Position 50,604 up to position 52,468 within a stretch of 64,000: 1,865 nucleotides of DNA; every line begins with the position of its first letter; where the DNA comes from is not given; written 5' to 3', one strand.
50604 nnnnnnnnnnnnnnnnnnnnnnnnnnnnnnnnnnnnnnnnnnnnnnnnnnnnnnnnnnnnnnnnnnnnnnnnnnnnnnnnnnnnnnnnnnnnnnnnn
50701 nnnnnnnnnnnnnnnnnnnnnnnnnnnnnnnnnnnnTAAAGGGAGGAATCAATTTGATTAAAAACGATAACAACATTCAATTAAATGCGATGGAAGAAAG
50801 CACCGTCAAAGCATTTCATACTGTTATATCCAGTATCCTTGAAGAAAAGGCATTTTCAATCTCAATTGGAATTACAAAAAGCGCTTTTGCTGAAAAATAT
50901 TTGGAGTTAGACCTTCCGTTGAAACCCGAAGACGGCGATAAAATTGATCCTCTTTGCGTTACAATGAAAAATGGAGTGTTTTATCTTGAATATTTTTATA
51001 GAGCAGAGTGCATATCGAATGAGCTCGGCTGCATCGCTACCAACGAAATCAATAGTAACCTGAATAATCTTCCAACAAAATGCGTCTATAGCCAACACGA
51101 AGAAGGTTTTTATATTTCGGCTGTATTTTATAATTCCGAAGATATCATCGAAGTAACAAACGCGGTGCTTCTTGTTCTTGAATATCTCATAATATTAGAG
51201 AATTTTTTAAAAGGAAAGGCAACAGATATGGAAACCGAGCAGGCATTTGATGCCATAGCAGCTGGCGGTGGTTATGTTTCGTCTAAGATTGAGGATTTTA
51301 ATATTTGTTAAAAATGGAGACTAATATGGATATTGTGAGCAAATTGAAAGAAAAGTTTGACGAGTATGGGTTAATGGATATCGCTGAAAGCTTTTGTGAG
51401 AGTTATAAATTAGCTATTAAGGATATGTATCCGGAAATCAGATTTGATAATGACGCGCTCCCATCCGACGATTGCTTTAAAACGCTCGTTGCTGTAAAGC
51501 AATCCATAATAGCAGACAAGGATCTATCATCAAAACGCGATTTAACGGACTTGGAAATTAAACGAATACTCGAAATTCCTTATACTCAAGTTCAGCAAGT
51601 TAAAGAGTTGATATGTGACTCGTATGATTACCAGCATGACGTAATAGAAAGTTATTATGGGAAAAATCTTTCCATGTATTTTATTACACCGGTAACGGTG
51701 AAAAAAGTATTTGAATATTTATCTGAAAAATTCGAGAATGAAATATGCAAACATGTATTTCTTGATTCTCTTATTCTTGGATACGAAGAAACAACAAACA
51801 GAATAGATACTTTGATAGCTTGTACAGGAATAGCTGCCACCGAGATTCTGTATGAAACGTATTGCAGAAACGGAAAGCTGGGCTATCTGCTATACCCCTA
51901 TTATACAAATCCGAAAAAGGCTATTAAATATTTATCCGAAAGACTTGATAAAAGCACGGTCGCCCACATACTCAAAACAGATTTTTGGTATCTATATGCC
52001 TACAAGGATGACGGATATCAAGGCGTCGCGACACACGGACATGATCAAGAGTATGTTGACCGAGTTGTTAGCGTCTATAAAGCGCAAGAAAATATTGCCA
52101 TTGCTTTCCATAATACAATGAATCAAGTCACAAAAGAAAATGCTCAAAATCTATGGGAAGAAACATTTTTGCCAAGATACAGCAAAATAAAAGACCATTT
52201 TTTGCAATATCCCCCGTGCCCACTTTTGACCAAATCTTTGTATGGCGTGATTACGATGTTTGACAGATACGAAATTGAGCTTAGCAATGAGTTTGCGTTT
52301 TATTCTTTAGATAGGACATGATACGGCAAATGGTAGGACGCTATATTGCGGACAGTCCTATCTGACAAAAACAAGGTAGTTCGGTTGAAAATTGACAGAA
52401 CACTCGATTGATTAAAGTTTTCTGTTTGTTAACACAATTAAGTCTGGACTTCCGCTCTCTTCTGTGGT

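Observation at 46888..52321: Orphan three-gene operon led by a 1283-aa HTH-fused giant protein: candidate undescribed system on the mobile element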

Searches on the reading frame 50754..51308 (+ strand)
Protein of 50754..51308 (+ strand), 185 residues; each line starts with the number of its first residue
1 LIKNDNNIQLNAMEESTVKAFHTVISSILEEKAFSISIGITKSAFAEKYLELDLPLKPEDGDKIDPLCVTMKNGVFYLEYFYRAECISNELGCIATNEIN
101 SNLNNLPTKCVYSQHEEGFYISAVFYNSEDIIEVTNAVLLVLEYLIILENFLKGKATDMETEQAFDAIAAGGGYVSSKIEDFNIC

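Call 9: search_protein_families(library=pfam, proteins=[window:50754-51308:+], max_evalue=1)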
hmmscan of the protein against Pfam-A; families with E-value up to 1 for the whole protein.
window:50754-51308:+ (185 aa): 0 families

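Call 10: search_protein_families(library=padloc, proteins=[window:50754-51308:+], max_evalue=1)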
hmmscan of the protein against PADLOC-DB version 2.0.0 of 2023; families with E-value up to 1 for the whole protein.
window:50754-51308:+ (185 aa): 0 families

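Call 11: search_protein_families(library=ncbifam, proteins=[window:50754-51308:+], max_evalue=1)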
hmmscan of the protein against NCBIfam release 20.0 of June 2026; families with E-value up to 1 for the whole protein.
window:50754-51308:+ (185 aa): 0 families

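Call 32: find_homologous_proteins(query=window:50754-51308:+)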
Query window:50754-51308:+ (185 aa): 8 proteins with E <= 0.001 among 92 candidates.
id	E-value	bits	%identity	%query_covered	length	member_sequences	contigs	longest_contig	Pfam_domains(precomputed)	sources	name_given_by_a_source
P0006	1.8e-115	401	100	100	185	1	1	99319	-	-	-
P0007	6.0e-67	243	64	94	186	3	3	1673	-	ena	-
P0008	1.7e-65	238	61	99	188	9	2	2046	-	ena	-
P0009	7.8e-64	233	63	99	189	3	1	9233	-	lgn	-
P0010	1.9e-63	231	59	99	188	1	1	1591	-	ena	-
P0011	7.3e-63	229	60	99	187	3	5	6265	-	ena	-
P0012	1.0e-48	183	55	74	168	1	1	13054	-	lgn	-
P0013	1.4e-36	144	53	74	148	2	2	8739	-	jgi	-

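Call 34: find_encoding_contigs(protein=P0009, flank=10000, max_places=2)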
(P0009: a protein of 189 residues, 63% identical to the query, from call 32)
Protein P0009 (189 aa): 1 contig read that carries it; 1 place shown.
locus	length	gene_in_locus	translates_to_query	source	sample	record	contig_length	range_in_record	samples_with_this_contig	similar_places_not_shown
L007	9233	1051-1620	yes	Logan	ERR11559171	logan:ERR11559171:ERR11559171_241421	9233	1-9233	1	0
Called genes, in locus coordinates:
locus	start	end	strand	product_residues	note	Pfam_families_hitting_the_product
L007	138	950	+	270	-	-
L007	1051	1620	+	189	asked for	-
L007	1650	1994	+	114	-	-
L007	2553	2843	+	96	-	-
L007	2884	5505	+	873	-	-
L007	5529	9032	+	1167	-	PF13809:Tubulin_2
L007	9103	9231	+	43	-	?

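Call 35: find_encoding_contigs(protein=P0012, flank=10000, max_places=2)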
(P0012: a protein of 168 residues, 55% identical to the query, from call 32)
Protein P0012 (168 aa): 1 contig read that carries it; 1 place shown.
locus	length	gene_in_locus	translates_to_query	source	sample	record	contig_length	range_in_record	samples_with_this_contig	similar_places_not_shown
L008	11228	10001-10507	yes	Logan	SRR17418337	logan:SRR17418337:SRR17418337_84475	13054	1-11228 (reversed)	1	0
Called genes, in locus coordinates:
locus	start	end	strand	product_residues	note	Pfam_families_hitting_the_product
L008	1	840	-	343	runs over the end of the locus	PF00069:Pkinase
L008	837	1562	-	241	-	PF01841:Transglut_core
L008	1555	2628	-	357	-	PF13672:PP2C_2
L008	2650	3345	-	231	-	PF00092:VWA, PF13519:VWA_2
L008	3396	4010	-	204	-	-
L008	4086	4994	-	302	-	-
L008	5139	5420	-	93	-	-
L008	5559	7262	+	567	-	-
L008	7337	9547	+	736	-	-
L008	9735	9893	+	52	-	-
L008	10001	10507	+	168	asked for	-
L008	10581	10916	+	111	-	-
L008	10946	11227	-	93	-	?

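Call 36: find_encoding_contigs(protein=P0013, flank=10000, max_places=2)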
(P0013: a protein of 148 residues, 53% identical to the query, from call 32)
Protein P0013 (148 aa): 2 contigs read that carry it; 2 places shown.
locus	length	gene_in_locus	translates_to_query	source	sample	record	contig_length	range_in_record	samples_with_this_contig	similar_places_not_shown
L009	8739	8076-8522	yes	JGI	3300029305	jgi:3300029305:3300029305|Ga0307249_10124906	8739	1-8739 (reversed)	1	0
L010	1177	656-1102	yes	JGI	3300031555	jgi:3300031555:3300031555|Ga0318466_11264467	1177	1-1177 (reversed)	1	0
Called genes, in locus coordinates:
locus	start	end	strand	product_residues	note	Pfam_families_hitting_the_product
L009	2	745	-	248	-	?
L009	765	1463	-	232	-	PF00092:VWA, PF13519:VWA_2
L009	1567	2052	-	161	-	-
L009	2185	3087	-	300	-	-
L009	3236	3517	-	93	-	-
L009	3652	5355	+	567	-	-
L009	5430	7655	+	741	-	PF00069:Pkinase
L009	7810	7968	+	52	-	-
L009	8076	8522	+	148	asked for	-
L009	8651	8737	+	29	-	?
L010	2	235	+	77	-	?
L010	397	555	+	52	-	-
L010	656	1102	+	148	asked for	-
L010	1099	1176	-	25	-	?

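Call 40: search_protein_families(library=pfam, proteins=[L008:5559-7259:+, L008:7337-9544:+, L009:5430-7652:+, L007:138-947:+, L007:2884-5502:+, L007:5529-9029:+, L008:9735-9890:+, L007:2553-2840:+], max_evalue=0.1)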
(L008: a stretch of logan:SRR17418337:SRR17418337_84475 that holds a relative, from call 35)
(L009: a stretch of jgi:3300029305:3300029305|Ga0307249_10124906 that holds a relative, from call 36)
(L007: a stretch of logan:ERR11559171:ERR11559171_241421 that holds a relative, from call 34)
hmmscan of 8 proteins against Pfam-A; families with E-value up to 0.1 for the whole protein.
L008:5559-7259:+ (567 aa): 3 families
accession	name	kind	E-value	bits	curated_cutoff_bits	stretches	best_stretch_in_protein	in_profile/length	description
PF14911.11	MMS22L_C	-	0.021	14.3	28.4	1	4-83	16-95/376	S-phase genomic integrity recombination mediator, C-terminal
PF22256.2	BDI_1685-like_C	-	0.052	13.8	27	0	59-133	109-181/192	BDI_1685-like, C-terminal domain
PF12873.12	DUF3825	-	0.097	12.7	27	0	2-82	62-143/238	Domain of unknown function (DUF3825)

L008:7337-9544:+ (736 aa): 3 families
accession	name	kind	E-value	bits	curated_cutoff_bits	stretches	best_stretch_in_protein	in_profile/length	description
PF17667.7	Pkinase_fungal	-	0.00049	19.4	24.1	1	148-214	283-352/387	Fungal protein kinase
PF15418.12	DUF4625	-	0.0052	17.5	27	0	401-444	10-55/131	Domain of unknown function (DUF4625)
PF08702.15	Fib_alpha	-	0.027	15.1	29.9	1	287-386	30-132/143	Fibrinogen alpha/beta chain family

L009:5430-7652:+ (741 aa): 4 families
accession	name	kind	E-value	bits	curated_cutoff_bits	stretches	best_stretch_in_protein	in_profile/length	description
PF00069.31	Pkinase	-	3e-10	40.4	31.7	1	111-264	56-198/263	Protein kinase domain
PF17667.7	Pkinase_fungal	-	0.0011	18.2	24.1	1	148-213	283-351/387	Fungal protein kinase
PF16133.10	DUF4844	-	0.053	14.1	25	0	275-357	3-83/117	Domain of unknown function (DUF4844)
PF05478.16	Prominin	-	0.059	11.9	34.3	1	325-399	365-438/799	Prominin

L007:138-947:+ (270 aa): 0 families

L007:2884-5502:+ (873 aa): 2 families
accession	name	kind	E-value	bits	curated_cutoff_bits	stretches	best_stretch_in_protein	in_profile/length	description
PF00092.34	VWA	-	0.0011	19.6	23.8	1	38-146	4-117/174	von Willebrand factor type A domain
PF18938.6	aRib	-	0.0062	16.8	27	0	610-625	38-53/71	Atypical Rib domain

L007:5529-9029:+ (1167 aa): 4 families
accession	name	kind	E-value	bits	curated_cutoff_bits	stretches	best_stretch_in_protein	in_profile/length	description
PF13809.12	Tubulin_2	-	7.2e-47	160.8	27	1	5-337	1-354/356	Tubulin like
PF00091.31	Tubulin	-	0.00015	22.5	33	1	135-183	104-152/190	Tubulin/FtsZ family, GTPase domain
PF07464.16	ApoLp-III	-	0.033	14.7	36.3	0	635-683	24-72/146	Apolipophorin-III precursor (apoLp-III)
PF15821.10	DUF4709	-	0.067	14.1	27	0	581-671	17-106/110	Domain of unknown function (DUF4709)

L008:9735-9890:+ (52 aa): 0 families

L007:2553-2840:+ (96 aa): 9 families
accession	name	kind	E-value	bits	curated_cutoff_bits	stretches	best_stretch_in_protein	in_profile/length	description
PF12844.13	HTH_19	-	0.0004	20.7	30.2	1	16-75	3-61/64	Helix-turn-helix domain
PF01381.28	HTH_3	-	0.0013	19.2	23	1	20-53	4-37/55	Helix-turn-helix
PF04826.19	Arm_2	-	0.0038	17.2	20.4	1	56-91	168-202/221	Armadillo-like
PF13560.12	HTH_31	-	0.013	16.2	27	1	20-61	9-51/64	Helix-turn-helix domain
PF13545.12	HTH_Crp_2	-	0.016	15.6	27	1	23-43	20-40/70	Crp-like helix-turn-helix domain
PF10098.14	DUF2336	-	0.035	14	34.6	1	25-79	187-244/262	Uncharacterised protein conserved in bacteria (DUF2336)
PF13443.12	HTH_26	-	0.051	14.3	22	1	16-56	1-42/63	Cro/C1-type HTH DNA-binding domain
PF04245.18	NA37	-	0.062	13.1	24.6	1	24-91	141-221/325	37-kD nucleoid-associated bacterial protein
PF15731.11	MqsA_antitoxin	-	0.094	13.3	30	0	17-67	74-123/131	Antitoxin component of bacterial toxin-antitoxin system, MqsA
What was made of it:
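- B also occurs without A: in L007 it lies next to a VWA-tubulin-like pair (calls 34, 40).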

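Call 56: predict_structure(alignment_id=A4)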
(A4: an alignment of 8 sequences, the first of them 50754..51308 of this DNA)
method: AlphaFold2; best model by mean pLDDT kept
length: 185 residues; sequences in the alignment: 8
mean_pLDDT: 70.7   pTM: 0.67
mean pLDDT of the five models: 70.7, 65.6, 61.8, 52.9, 51.5
residues with pLDDT >= 90: 16; 70-90: 101; 50-70: 33; < 50: 35
segments of 3 or more residues with pLDDT < 50: 89-93, 95-106, 114-116, 172-185
pLDDT, mean of each block of 10 residues (from residue 1): 87 89 87 85 76 76 80 80 60 41 46 58 80 80 75 77 67 45 38
secondary structure, 60 per line:
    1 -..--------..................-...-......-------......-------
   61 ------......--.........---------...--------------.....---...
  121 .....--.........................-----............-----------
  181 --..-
elements in order: H12-29 E35-40 E48-53 E67-72 E75-83 E93-95 E110-114 E118-125 H128-152 H158-169
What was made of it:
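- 50754..51311 (+): Gene B, 185 aa (TTG start 15 nt after the A stop, preceded by a GGGAGG RBS): regular small partner with a tentative YbjN/T3SS-chaperone-like fold. AlphaFold pLDDT 70.7 with an alpha-beta-alpha layout (call 56).
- On YbjN / T3SS-chaperone-like fold (protein B): pLDDT 70.7 (call 56).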

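Call 60: fold_search(model_id=the predicted structure, library=pdb)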
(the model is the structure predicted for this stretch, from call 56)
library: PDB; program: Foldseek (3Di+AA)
matches with E <= 10: 728; with E <= 0.001: 0
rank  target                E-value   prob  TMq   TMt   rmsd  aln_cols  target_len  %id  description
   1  8q8o_B                3.5e-03  1.00  0.42  0.54   6.8       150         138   10  PA14_16140 protein: the regulator of an operon involved in the biofilm formation in PA14 P. aeruginosa (released 2024-02-28)
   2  8q8o_A                4.2e-03  0.99  0.42  0.53   7.2       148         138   11  PA14_16140 protein: the regulator of an operon involved in the biofilm formation in PA14 P. aeruginosa (released 2024-02-28)
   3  1s7j_A                7.0e-02  0.09  0.15  0.12  15.1       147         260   13  Crystal structure of phenazine biosynthesis protein PhzF family (Enterococcus faecalis) (released 2004-02-17)
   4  1jyo_A                9.5e-02  0.54  0.32  0.41   8.9       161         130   11  Structure of the Salmonella Virulence Effector SptP in Complex with its Secretion Chaperone SicP (released 2001-11-07)
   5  2pqt                  1.1e-01  0.10  0.16  0.11  13.8       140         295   13  Human N-acetyltransferase 1 (released 2007-05-15)
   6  4dun                  1.1e-01  0.06  0.14  0.11  15.2       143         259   12  1.76A X-ray Crystal Structure of a Putative Phenazine Biosynthesis PhzC/PhzF Protein from Clostridium difficile (strain  (released 2012-03-14)
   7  2xga_B                1.4e-01  0.66  0.36  0.49   8.6       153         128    9  MTSL spin-labelled Shigella Flexneri Spa15 (released 2010-12-01)
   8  7qoo_N                2.0e-01  0.33  0.24  0.15  12.3       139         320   12  Structure of the human inner kinetochore CCAN complex (released 2022-06-08)
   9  5njt_x                2.2e-01  0.60  0.22  0.35   4.9        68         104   12  Structure of the Bacillus subtilis hibernating 100S ribosome reveals the basis for 70S dimerization. (released 2017-06-14)
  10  7xho_N                2.5e-01  0.21  0.20  0.14  13.2       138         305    4  Structure of human inner kinetochore CCAN complex (released 2022-12-14)
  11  4r39_A                2.5e-01  0.14  0.21  0.18  12.0       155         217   10  Histidine kinase domain from Erythrobacter litoralis EL346 blue-light activated histidine kinase (released 2014-12-03)
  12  2xga_A                2.6e-01  0.30  0.31  0.41   9.9       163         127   10  MTSL spin-labelled Shigella Flexneri Spa15 (released 2010-12-01)
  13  3h3q_A                3.2e-01  0.05  0.13  0.11  16.9       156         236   10  Crystal structure of the CERT START domain in complex with HPA-13 (released 2010-03-02)
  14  4nbf_C                3.2e-01  0.04  0.13  0.08  17.6       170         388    7  Oxygenase with Gln282 replaced by Asn and ferredoxin complex of carbazole 1,9a-dioxygenase (released 2014-03-26)
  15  3q6a_B                3.4e-01  0.08  0.16  0.21  14.8       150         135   11  X-ray crystal structure of the protein SSP2350 from Staphylococcus saprophyticus, Northeast structural genomics consor (released 2011-04-06)
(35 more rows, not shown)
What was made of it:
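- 50754..51311 (+): Foldseek best hit is BacA 8q8o (E 3.5e-3, prob 1.0, TM 0.42/0.54), then SicP, Spa15 and SpcU (call 60).
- On YbjN / T3SS-chaperone-like fold (protein B): Foldseek gives 8q8o at E 3.5e-3 and TM 0.42/0.54; SicP, Spa15 and SpcU are weaker (call 60).
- Closest known: YbjN / type III secretion chaperone fold. Same: Its best Foldseek hits are these proteins (calls 56, 60).
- The chaperone-like small partner (call 60).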

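Call 73: search_protein_families(library=phrogs, proteins=[window:50754-51308:+, L008:5559-7259:+], max_evalue=0.01)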
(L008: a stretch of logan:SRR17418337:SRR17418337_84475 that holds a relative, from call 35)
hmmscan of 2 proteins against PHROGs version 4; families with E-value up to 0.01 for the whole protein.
window:50754-51308:+ (185 aa): 0 families

L008:5559-7259:+ (567 aa): 0 families

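Call 102: find_related_loci(query=A4, collection=viral_contigs, flank=8000)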
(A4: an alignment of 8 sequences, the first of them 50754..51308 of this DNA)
Query A4 (185 aa) in viral_contigs; peptide patterns used: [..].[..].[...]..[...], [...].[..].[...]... (x = any residue, [..] = any of these).
409 stretches matched a pattern, but none encodes a relative of the query by tblastn (E <= 1e-3).

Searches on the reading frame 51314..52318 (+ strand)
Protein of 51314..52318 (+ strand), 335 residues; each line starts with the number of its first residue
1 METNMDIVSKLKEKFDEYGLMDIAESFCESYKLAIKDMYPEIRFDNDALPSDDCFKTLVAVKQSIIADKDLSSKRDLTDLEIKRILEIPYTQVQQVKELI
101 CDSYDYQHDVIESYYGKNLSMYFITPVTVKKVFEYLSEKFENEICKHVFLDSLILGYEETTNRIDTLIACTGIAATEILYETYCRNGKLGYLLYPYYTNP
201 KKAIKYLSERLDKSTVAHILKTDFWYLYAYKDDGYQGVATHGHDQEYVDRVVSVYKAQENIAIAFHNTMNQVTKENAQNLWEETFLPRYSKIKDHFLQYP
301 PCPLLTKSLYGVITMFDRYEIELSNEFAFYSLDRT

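Call 9: search_protein_families(library=pfam, proteins=[window:51314-52318:+], max_evalue=1)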
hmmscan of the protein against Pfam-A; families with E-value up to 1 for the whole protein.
window:51314-52318:+ (335 aa): 2 families
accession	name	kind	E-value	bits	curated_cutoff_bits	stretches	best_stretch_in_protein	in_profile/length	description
PF18349.7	PAZ_4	-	0.0099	16.3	25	1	246-288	25-67/93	PAZ domain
PF22182.2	DUF6945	-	0.037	14.6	28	0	223-280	20-68/83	Domain of unknown function (DUF6945)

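Call 10: search_protein_families(library=padloc, proteins=[window:51314-52318:+], max_evalue=1)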
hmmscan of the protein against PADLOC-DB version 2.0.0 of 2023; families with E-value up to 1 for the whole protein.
window:51314-52318:+ (335 aa): 0 families

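Call 11: search_protein_families(library=ncbifam, proteins=[window:51314-52318:+], max_evalue=1)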
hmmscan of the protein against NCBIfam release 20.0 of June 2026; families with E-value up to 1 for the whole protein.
window:51314-52318:+ (335 aa): 0 families

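Call 33: find_homologous_proteins(query=window:51314-52318:+)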
Query window:51314-52318:+ (335 aa): 5 proteins with E <= 0.001 among 1253 candidates.
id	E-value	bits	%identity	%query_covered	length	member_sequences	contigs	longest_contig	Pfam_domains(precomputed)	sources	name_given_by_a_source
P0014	2.0e-220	749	100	99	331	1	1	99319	-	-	-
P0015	3.1e-150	518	71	99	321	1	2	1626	-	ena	-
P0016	5.0e-72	261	39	97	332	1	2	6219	-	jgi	-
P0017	9.0e-71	257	39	97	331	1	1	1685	-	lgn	-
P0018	5.7e-69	251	37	97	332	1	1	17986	-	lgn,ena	-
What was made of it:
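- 51326..52321 (+): Gene C, 331 aa (alternative ATG at 51314): facultative cargo gene of unknown function, not a conserved partner of A. Only four homologues (call 33).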

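Call 37: find_encoding_contigs(protein=P0018, flank=10000, max_places=2)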
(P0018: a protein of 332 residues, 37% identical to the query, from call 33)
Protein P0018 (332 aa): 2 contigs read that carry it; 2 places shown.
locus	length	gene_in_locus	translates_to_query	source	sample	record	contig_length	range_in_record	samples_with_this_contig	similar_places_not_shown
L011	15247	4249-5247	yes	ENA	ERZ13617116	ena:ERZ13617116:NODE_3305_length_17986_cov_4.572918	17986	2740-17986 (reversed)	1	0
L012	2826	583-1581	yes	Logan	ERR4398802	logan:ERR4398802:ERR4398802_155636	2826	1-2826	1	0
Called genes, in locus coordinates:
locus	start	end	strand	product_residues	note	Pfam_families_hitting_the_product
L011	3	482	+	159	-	?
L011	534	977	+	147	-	PF00308:Bac_DnaA, PF01695:IstB_IS21 (weak), PF13401:AAA_22 (weak)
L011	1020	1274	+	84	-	-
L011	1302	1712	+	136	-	-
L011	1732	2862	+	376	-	PF00625:Guanylate_kin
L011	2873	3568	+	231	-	-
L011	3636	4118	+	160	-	-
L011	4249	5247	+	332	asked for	-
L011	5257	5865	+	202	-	PF13302:Acetyltransf_3, PF00583:Acetyltransf_1 (weak)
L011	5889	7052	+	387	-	PF00204:DNA_gyraseB (weak)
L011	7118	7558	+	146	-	PF08837:DUF1810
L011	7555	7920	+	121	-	PF04266:ASCH (weak)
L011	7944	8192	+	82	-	-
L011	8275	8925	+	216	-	-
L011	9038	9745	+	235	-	-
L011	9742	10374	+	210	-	-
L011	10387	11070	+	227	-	-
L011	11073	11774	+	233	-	-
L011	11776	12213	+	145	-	-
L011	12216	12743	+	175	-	-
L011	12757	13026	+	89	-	-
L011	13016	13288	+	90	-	-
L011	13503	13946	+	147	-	PF24692:DUF7659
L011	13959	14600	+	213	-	-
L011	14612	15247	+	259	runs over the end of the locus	PF13408:Zn_ribbon_recom (weak)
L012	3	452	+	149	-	?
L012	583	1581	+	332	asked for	-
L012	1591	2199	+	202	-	PF13302:Acetyltransf_3, PF00583:Acetyltransf_1 (weak)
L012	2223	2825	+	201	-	?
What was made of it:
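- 51326..52321 (+): The 37-39% relatives sit next to an acetyltransferase in unrelated contexts, L011 and L012 (call 37).
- More distant C relatives lie in unrelated contexts (call 37).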

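Call 73: search_protein_families(library=phrogs, proteins=[window:51314-52318:+], max_evalue=0.01)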
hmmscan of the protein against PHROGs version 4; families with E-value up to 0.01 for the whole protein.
window:51314-52318:+ (335 aa): 0 families

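Call 104: search_solved_structures(query=A12, max_evalue=10)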
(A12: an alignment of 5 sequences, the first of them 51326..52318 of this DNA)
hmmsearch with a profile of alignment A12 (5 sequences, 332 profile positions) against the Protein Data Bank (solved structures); distinct sequences matched with E-value up to 10: 4.
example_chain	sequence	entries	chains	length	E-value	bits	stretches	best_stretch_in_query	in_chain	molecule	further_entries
3csm_A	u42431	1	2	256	0.36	13.2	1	99-168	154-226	CHORISMATE MUTASE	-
5csm_A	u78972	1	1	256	0.46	12.8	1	99-167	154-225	CHORISMATE MUTASE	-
2idr_A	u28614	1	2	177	1.8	10.9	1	245-291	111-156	Eukaryotic translation initiation factor 4E-1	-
2idv_A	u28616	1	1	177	1.9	10.9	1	245-291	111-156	Eukaryotic translation initiation factor 4E-1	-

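Call 105: find_related_loci(query=A12, collection=viral_contigs, flank=6000)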
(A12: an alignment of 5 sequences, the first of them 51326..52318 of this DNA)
Query A12 (331 aa) in viral_contigs; peptide patterns used: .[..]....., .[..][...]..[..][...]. (x = any residue, [..] = any of these).
183 stretches matched a pattern, but none encodes a relative of the query by tblastn (E <= 1e-3).
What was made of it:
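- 51326..52321 (+): No hits in PDB or in the viral-contig scan (calls 104, 105).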
